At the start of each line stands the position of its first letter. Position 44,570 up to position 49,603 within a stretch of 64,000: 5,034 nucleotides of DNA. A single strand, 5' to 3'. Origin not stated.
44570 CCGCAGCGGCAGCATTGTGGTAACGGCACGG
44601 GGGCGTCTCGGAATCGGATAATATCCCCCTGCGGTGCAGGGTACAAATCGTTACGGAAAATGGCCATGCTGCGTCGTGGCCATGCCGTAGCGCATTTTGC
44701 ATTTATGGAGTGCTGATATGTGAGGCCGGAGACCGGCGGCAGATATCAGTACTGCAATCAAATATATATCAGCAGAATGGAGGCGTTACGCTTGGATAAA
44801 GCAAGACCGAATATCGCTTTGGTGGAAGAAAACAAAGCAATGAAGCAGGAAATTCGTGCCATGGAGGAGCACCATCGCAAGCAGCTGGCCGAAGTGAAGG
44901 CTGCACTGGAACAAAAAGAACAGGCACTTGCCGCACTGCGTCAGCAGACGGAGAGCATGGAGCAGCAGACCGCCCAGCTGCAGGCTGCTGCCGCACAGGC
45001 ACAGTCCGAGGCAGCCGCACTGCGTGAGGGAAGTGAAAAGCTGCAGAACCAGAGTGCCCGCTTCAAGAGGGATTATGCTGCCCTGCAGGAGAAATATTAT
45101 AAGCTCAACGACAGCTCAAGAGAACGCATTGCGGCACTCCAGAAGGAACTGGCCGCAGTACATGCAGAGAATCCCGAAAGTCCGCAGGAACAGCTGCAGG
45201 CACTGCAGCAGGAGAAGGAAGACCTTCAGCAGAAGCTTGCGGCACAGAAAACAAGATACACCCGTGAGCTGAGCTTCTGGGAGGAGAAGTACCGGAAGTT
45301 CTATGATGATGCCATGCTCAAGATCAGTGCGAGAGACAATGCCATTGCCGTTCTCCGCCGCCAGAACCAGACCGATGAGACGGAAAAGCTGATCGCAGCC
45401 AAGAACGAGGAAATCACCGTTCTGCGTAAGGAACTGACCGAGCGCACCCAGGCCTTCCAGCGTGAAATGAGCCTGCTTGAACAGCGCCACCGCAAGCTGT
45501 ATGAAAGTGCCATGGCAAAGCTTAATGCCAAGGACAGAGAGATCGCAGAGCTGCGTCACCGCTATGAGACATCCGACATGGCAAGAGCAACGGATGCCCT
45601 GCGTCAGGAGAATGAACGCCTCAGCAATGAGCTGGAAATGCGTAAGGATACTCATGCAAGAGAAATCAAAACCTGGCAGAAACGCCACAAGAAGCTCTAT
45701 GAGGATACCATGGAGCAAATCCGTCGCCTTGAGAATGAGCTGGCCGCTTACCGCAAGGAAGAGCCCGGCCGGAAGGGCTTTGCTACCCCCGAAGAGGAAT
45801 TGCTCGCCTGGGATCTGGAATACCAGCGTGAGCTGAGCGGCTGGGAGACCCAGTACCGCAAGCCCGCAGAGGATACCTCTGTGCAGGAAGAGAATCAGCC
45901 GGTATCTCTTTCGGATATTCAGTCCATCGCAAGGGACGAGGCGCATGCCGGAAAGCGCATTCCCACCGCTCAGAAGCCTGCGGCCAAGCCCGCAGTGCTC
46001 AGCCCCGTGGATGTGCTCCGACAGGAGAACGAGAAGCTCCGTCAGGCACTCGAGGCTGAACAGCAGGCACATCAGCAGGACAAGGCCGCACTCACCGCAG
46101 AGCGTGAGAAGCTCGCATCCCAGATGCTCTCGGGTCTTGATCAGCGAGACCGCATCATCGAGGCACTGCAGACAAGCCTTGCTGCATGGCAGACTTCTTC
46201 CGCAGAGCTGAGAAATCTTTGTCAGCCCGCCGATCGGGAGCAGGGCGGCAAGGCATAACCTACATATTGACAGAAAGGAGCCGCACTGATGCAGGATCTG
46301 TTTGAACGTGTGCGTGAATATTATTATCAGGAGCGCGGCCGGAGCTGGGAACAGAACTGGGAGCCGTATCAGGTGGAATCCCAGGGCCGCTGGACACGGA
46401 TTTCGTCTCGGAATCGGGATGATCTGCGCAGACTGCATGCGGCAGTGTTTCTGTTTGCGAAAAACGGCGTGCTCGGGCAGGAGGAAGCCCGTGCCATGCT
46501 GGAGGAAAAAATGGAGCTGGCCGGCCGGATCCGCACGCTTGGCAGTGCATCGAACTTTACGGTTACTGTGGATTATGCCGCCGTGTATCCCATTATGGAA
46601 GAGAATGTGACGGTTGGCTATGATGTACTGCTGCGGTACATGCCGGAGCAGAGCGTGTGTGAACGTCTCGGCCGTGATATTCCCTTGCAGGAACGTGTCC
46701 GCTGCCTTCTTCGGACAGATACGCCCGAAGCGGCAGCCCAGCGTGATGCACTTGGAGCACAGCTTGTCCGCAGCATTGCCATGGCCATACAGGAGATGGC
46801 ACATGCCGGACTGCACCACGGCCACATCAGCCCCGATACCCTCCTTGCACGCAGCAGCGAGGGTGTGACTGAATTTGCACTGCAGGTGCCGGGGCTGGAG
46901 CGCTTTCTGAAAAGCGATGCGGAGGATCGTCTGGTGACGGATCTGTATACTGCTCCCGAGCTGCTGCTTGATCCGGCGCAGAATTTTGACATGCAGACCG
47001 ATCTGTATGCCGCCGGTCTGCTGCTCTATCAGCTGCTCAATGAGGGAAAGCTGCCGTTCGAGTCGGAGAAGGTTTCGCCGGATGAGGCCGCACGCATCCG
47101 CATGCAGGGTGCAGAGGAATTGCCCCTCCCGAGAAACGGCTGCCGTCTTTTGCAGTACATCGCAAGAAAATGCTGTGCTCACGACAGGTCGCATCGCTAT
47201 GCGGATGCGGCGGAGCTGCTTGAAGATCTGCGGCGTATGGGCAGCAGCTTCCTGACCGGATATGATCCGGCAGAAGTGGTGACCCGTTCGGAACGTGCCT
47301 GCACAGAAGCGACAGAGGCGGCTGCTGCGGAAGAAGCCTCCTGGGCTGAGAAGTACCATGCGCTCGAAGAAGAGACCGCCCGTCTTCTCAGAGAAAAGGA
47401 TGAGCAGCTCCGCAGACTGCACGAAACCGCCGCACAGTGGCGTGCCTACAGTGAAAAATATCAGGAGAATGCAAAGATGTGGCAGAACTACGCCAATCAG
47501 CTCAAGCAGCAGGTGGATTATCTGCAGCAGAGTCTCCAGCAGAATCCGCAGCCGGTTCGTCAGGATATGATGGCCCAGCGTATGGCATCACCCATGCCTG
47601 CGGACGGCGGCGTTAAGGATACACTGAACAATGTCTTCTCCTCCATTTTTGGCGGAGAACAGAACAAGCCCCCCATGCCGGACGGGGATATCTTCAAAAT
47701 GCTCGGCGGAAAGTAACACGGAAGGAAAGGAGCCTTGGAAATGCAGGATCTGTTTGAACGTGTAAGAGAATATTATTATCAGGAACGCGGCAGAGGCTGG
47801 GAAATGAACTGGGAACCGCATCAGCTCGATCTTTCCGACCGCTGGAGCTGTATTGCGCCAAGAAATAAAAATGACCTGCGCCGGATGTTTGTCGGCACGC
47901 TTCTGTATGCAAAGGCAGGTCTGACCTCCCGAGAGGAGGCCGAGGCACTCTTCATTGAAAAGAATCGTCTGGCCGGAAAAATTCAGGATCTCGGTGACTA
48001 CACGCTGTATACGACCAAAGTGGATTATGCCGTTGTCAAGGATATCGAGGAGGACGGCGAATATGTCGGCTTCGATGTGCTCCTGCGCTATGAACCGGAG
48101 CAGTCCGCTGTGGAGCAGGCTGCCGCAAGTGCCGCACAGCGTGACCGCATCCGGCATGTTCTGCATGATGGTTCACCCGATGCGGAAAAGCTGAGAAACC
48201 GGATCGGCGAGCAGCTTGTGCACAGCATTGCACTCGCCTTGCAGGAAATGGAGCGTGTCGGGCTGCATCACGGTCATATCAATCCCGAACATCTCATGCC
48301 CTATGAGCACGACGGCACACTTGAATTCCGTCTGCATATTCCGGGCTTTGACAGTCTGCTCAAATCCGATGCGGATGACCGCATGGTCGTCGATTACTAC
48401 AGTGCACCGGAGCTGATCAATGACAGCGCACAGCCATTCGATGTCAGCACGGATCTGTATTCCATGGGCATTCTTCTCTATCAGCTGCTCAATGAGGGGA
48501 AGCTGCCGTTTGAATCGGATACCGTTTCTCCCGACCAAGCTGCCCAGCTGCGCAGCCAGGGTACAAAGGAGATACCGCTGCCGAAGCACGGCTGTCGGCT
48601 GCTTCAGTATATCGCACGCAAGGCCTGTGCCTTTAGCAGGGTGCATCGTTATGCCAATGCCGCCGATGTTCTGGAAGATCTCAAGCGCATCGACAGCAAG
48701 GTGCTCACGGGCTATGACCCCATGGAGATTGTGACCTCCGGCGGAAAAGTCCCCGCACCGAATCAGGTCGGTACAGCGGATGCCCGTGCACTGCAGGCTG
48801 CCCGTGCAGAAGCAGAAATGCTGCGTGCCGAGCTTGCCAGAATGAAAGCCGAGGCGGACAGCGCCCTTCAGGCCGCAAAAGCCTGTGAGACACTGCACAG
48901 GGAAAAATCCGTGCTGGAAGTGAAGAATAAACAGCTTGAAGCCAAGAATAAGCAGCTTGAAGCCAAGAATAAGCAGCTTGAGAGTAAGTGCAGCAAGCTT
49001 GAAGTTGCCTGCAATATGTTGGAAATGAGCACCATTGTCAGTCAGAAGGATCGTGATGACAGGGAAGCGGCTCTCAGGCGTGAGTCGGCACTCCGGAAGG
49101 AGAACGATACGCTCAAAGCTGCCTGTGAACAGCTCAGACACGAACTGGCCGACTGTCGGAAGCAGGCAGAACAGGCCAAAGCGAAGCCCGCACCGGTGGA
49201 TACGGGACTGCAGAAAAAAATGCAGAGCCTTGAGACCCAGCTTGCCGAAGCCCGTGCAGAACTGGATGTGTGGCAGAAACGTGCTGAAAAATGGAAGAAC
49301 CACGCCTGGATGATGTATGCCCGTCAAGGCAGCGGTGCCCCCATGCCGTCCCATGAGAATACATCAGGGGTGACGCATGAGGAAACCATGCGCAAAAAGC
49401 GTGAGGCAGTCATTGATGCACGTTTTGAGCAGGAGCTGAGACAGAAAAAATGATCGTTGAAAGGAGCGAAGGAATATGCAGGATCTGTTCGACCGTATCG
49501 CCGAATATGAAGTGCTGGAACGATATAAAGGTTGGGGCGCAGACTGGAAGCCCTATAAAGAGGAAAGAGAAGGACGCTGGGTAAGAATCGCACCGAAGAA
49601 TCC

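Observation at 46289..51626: Three tandem kinase-fold paralogs all lack the catalytic HRD Asp, the catalytic-loop Asn and the DFG Asp: a pseudokinase triplet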

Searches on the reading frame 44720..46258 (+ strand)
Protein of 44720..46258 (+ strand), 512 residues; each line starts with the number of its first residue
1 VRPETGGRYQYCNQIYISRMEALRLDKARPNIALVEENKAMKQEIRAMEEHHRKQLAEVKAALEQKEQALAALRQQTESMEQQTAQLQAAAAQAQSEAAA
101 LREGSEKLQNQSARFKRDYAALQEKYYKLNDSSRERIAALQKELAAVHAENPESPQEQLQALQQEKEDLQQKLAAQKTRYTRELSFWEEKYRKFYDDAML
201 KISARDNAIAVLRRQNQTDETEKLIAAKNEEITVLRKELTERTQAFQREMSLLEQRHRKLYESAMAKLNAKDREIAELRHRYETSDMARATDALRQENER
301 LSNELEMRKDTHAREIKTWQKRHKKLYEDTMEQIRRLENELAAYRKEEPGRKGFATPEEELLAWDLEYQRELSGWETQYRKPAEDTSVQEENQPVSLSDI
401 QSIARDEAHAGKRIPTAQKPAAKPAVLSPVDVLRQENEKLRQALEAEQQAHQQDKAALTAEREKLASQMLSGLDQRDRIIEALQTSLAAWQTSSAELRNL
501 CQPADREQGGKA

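Call 9: search_protein_families(library=pfam, proteins=[window:44720-46258:+], max_evalue=0.01)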
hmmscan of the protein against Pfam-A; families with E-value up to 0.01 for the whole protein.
window:44720-46258:+ (512 aa): 1 family
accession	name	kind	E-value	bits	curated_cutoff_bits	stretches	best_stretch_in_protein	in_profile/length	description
PF06818.20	Fez1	-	5.7e-05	24.1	34.4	1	53-192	37-164/199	Fez1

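Call 21: search_protein_families(library=padloc, proteins=[window:44720-46258:+], max_evalue=0.01)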
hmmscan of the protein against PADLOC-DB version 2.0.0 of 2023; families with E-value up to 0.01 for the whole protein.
window:44720-46258:+ (512 aa): 1 family
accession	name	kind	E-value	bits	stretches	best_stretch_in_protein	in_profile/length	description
PDLC00581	JetC3|JetC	-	5.2e-08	29.2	1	25-470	756-1176/1473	DUF3584 domain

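Call 22: search_protein_families(library=ncbifam, proteins=[window:44720-46258:+], max_evalue=0.01)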
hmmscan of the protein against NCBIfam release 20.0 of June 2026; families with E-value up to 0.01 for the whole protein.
window:44720-46258:+ (512 aa): 0 families

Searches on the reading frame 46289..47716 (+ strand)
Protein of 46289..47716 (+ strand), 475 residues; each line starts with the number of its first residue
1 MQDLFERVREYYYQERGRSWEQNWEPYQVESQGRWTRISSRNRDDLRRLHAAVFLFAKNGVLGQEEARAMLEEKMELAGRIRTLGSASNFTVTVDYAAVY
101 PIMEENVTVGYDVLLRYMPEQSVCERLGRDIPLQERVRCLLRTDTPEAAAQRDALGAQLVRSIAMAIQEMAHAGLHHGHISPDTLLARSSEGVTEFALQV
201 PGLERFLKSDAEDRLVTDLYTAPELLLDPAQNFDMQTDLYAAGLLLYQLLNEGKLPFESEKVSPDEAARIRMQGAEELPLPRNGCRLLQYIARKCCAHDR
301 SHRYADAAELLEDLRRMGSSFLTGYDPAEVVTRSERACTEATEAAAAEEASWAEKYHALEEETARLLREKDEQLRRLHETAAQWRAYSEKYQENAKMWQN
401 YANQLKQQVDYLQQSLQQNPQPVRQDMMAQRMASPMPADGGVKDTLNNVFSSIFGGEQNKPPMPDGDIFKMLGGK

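Call 3: search_protein_families(library=pfam, proteins=[window:46289-47716:+], max_evalue=1)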
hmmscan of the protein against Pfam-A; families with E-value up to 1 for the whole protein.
window:46289-47716:+ (475 aa): 6 families
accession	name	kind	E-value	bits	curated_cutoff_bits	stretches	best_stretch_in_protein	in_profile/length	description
PF00069.31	Pkinase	-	1.3e-08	35.1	31.7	1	159-311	103-258/263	Protein kinase domain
PF07714.23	PK_Tyr_Ser-Thr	-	2.3e-06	27.6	23.1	1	157-304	105-249/258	Protein tyrosine and serine/threonine kinase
PF14932.11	HAUS-augmin3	-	0.0055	16.7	29.4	1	311-414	33-140/260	HAUS augmin-like complex subunit 3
PF06785.16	UPF0242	-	0.0057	17.2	33.5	1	336-418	86-168/194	Uncharacterised protein family (UPF0242) N-terminus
PF04791.21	LMBR1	-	0.12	11.6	31.9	1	350-424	194-266/510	LMBR1-like membrane protein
PF07916.16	TraG_N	-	0.28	10.5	36.1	1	395-443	247-287/462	TraG-like protein, N-terminal region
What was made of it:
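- Kinase homology: Pfam Pkinase above threshold for all three (call 3).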

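Call 4: search_protein_families(library=ncbifam, proteins=[window:46289-47716:+], max_evalue=1)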
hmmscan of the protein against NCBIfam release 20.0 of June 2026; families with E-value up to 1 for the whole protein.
window:46289-47716:+ (475 aa): 7 families
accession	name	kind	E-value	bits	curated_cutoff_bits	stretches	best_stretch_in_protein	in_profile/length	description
NF047741.1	antiphage_MADS6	equivalog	1.9e-14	53.1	460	1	157-319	302-462/612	methylation-associated defense system protein kinase MAD6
NF033483.0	PknB_PASTA_kin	equivalog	2.2e-10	40.2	450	1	219-372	173-321/563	Stk1 family PASTA domain-containing Ser/Thr kinase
NF009651.0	PRK13184.1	equivalog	2.6e-05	22.4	839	1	219-316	196-289/932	serine/threonine-protein kinase PknD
NF035935.1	ESAT6_3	subfamily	0.06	13.5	100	1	383-430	43-90/98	pore-forming ESAT-6 family protein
NF033885.1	conj_TraP_IncI1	equivalog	0.14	11.8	135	1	328-435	49-160/217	conjugal transfer protein TraP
TIGR02169.1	SMC_prok_A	equivalog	0.24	9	729.4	1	338-418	666-749/1165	chromosome segregation protein SMC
NF002572.0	PRK02224.1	equivalog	0.42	8.8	1087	1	296-418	469-590/888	DNA double-strand break repair ATPase Rad50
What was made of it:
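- On EssB/YukC (T7SSb): No such Pfam or NCBIfam hit at E<=1 (calls 3, 4)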

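Call 21: search_protein_families(library=padloc, proteins=[window:46289-47716:+], max_evalue=0.01)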
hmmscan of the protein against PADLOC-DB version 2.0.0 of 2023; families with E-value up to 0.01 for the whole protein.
window:46289-47716:+ (475 aa): 17 families
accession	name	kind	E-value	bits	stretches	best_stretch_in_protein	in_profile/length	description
PDLC03920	MkoA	-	7.3e-16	55.6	1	55-418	39-387/1112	-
PDLC04138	mad6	-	1.4e-13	48.6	1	205-362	201-358/659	mads_6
PDLC04050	PD-T4-6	-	6.4e-12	43.1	1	164-351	170-362/480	-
PDLC04047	PD-T4-6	-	4.9e-11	40.3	1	158-318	115-273/327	-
PDLC04053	PD-T4-6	-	7.5e-10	36.7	1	157-339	113-291/311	-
PDLC04041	PD-T4-6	-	1.1e-09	36.1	1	213-382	193-334/443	-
PDLC04042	PD-T4-6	-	1.6e-09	35.9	1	216-320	174-275/292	-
PDLC04043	PD-T4-6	-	3.3e-09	34.3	1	159-317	120-277/452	-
PDLC04054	PD-T4-6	-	3.6e-09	34.5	1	157-348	114-299/347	-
PDLC04061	PD-T4-6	-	1.6e-08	32.5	1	220-363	189-329/510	-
PDLC04057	PD-T4-6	-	1.3e-06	25.7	1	220-332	176-286/443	-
PDLC04055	PD-T4-6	-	1.3e-06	25.5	1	230-338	248-356/496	-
PDLC04040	PD-T4-6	-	3.8e-06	23.9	1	231-323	180-271/547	-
PDLC04052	PD-T4-6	-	4.2e-06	24.2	1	231-354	191-311/496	-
PDLC04060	PD-T4-6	-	1.2e-05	22.4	1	231-332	184-284/486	-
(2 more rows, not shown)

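Call 87: list_cluster_members(proteins=[window:46289-47716:+, window:47741-49453:+, window:49476-51626:+, window:30761-32539:+, window:32562-38285:+])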
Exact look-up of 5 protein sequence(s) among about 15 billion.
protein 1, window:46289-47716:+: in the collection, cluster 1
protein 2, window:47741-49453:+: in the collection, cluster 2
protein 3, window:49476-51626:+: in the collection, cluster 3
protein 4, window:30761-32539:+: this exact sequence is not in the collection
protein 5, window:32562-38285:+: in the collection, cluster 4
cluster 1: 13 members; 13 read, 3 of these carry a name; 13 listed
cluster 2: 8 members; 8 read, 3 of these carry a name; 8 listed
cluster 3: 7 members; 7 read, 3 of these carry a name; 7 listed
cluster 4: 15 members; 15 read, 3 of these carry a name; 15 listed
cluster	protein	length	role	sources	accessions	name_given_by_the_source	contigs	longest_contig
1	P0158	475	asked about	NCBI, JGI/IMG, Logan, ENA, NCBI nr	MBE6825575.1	MAG: hypothetical protein E7511_01650 [Ruminococcus sp.] | hypothetical protein [Ruminococcus sp.]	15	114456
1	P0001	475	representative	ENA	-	-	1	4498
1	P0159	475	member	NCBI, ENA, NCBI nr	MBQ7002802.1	MAG: protein kinase [Oscillospiraceae bacterium] | protein kinase [Oscillospiraceae bacterium]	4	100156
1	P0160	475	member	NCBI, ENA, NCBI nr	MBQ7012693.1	MAG: protein kinase [Oscillospiraceae bacterium] | protein kinase [Oscillospiraceae bacterium]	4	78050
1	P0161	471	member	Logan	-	-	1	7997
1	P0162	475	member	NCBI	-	-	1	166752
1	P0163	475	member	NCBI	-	-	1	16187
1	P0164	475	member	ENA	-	-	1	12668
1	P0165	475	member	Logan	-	-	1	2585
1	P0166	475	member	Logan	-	-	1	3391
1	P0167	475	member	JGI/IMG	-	-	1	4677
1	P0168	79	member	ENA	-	-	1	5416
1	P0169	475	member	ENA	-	-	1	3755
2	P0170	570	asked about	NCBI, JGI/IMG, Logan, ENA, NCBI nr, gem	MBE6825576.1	MAG: hypothetical protein E7511_01655 [Ruminococcus sp.] | hypothetical protein [Ruminococcus sp.]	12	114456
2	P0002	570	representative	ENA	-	-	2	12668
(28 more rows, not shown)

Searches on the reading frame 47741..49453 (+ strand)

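Call 3: search_protein_families(library=pfam, proteins=[window:47741-49453:+], max_evalue=1)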
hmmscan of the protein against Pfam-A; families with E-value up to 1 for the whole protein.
window:47741-49453:+ (570 aa): 8 families
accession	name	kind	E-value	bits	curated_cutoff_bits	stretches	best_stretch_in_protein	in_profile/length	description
PF00069.31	Pkinase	-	4.6e-08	33.2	31.7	1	151-272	95-212/263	Protein kinase domain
PF07714.23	PK_Tyr_Ser-Thr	-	0.00015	21.6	23.1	1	213-299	164-244/258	Protein tyrosine and serine/threonine kinase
PF07926.17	TPR_MLP1_2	-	0.0011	19.4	36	2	346-415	54-124/129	TPR/MLP1/MLP2-like protein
PF15905.10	HMMR_N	-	0.0067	16.4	30.1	1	450-515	113-176/330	Hyaluronan mediated motility receptor N-terminal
PF14197.11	Cep57_CLD_2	-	0.0095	16.5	27.1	1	399-475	1-67/67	Centrosome localisation domain of PPC89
PF14282.11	FlxA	-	0.055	14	26.3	1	452-516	9-73/101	FlxA-like protein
PF11559.13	ADIP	-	0.29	11.6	34.3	0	347-438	50-138/151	Afadin- and alpha -actinin-Binding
PF00170.26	bZIP_1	-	0.38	11.3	27.6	1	391-421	30-60/64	bZIP transcription factor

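Call 4: search_protein_families(library=ncbifam, proteins=[window:47741-49453:+], max_evalue=1)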
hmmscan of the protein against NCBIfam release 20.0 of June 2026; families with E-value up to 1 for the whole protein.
window:47741-49453:+ (570 aa): 8 families
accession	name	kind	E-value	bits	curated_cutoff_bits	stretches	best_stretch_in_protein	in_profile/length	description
NF033483.0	PknB_PASTA_kin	equivalog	5.7e-08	32.2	450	1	220-386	174-308/563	Stk1 family PASTA domain-containing Ser/Thr kinase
TIGR02168.1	SMC_prok_B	equivalog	0.00033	18.5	567.35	1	348-520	329-505/1181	chromosome segregation protein SMC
TIGR04211.1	SH3_and_anchor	equivalog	0.00042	20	65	2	444-516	91-163/198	TIGR04211 family SH3 domain-containing protein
NF045487.1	ASRP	equivalog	0.0014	17.3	300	1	351-507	326-475/593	archaea-specific SMC-related protein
NF038350.1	taxis_HmpF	equivalog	0.043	12.2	200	1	347-524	132-299/553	pilus motility taxis protein HmpF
TIGR04523.1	Mplasa_alph_rch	subfamily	0.065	11.1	270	1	382-513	498-624/745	helix-rich protein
TIGR02169.1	SMC_prok_A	equivalog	0.077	10.6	729.4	1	351-516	754-914/1165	chromosome segregation protein SMC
TIGR01843.1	type_I_hlyD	subfamily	0.12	11.3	208.65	1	351-519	83-265/422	HlyD family type I secretion periplasmic adaptor subunit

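Call 21: search_protein_families(library=padloc, proteins=[window:47741-49453:+], max_evalue=0.01)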
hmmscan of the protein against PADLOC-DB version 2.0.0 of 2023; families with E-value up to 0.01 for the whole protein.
window:47741-49453:+ (570 aa): 15 families
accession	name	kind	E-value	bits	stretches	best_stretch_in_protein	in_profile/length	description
PDLC04138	mad6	-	6e-11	39.9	1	219-385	221-376/659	mads_6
PDLC04047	PD-T4-6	-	3.3e-10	37.6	1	217-317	175-272/327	-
PDLC04042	PD-T4-6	-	9.2e-09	33.4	1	220-320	178-275/292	-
PDLC04041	PD-T4-6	-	1.3e-08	32.5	1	214-427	194-358/443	-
PDLC04060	PD-T4-6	-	8.1e-08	29.6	1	232-454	185-378/486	-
PDLC04040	PD-T4-6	-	7.1e-07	26.3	1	231-317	180-265/547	-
PDLC04055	PD-T4-6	-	5.9e-06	23.3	1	216-326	236-344/496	-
PDLC04053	PD-T4-6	-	7e-06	23.7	1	158-319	114-273/311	-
PDLC04054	PD-T4-6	-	1.4e-05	22.7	1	160-262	117-218/347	-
PDLC04061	PD-T4-6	-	1.6e-05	22.7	1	221-488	190-449/510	-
PDLC04064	PD-T4-6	-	2.4e-05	21.5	1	220-317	186-280/369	-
PDLC04048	PD-T4-6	-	3.8e-05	21.2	1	220-315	178-270/354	-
PDLC03865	LmuB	-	9.3e-05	18.8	1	354-484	542-676/1007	-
PDLC04057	PD-T4-6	-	0.00036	17.7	1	219-315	175-268/443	-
PDLC03859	LmuB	-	0.0014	15.9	1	350-517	270-406/611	-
